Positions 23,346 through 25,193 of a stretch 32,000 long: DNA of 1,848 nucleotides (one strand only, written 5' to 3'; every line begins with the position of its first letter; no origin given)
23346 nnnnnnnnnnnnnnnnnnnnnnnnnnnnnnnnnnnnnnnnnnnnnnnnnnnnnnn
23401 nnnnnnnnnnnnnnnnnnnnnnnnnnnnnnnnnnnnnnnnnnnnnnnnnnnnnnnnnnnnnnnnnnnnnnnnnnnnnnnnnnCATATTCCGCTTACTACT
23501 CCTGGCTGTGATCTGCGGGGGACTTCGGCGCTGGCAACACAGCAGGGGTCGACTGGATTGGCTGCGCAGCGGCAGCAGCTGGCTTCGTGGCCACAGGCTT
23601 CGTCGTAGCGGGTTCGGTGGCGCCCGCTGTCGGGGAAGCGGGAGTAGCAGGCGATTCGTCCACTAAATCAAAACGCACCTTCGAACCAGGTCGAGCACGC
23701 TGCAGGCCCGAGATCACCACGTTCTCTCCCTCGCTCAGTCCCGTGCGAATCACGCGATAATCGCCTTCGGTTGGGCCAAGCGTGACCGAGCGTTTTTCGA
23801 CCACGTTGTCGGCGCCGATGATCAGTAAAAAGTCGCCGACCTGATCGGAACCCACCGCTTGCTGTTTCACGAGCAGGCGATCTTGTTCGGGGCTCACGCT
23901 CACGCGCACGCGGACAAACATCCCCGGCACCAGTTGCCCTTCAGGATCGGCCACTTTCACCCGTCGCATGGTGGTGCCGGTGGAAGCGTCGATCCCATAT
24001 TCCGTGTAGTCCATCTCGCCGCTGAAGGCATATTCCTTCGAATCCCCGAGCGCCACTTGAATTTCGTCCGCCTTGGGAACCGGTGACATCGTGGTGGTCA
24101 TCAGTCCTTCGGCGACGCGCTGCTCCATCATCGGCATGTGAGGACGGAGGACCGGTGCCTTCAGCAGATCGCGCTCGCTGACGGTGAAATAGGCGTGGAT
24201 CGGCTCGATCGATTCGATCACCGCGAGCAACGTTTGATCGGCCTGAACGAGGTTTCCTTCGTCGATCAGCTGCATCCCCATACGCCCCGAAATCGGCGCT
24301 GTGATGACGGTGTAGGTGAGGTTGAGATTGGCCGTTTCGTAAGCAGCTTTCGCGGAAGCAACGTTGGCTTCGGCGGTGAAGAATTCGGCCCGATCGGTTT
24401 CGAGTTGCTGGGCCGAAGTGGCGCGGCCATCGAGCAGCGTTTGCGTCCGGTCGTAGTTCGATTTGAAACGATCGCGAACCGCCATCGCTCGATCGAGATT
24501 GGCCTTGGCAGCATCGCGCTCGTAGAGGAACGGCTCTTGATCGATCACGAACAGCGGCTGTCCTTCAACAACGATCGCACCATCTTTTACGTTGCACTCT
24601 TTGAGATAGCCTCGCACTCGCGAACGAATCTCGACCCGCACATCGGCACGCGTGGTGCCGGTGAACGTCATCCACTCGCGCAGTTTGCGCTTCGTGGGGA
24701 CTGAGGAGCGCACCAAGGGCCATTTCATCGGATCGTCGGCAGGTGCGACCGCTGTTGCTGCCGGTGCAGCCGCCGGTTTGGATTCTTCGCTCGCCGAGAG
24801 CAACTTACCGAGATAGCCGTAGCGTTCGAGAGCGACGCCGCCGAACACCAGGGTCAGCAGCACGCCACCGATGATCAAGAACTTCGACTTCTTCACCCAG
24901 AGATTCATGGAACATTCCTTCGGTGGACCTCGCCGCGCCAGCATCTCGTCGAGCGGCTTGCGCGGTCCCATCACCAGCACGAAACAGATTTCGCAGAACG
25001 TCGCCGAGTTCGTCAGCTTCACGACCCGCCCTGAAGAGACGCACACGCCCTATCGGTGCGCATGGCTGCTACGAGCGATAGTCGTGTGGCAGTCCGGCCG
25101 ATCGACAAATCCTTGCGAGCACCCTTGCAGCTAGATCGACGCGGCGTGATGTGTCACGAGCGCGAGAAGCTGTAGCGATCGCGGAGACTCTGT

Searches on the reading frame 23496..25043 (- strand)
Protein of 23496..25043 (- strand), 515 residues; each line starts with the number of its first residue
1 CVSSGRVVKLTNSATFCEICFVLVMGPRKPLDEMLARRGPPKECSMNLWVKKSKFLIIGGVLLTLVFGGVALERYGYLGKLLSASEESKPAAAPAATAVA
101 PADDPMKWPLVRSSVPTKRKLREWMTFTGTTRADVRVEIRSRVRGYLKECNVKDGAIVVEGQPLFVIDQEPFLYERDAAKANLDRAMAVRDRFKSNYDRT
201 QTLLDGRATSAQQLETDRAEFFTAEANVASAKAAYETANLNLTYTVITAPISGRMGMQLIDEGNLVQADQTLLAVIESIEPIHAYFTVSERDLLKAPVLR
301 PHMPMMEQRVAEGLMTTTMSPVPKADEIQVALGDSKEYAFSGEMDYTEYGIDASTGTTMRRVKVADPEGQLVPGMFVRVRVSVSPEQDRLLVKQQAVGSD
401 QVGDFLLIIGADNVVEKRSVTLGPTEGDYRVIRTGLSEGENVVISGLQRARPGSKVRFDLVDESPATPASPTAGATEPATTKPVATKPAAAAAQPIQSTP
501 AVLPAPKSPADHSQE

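Call 40: search_protein_families(library=pfam, proteins=[window:23496-25043:-], max_evalue=0.001)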
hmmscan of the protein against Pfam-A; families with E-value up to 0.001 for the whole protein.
window:23496-25043:- (515 aa): 5 families
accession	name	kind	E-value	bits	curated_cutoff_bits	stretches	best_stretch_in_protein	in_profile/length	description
PF16576.10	HlyD_D23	-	1.6e-11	44.4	30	1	321-377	158-214/214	Barrel-sandwich domain of CusB or HlyD membrane-fusion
PF13437.12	HlyD_3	-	1e-06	29.9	22.2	0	246-293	1-47/106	HlyD family secretion protein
PF13533.13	Biotin_lipoyl_2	-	1.6e-05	25.1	29.8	1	137-168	1-32/32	Biotin-lipoyl like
PF00529.27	CusB_dom_1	-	8.2e-05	23.2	26.5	1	249-443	12-88/89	Cation efflux system protein CusB domain 1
PF00364.28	Biotin_lipoyl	-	0.0004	20.6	22.1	0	136-167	42-73/73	Biotin-requiring enzyme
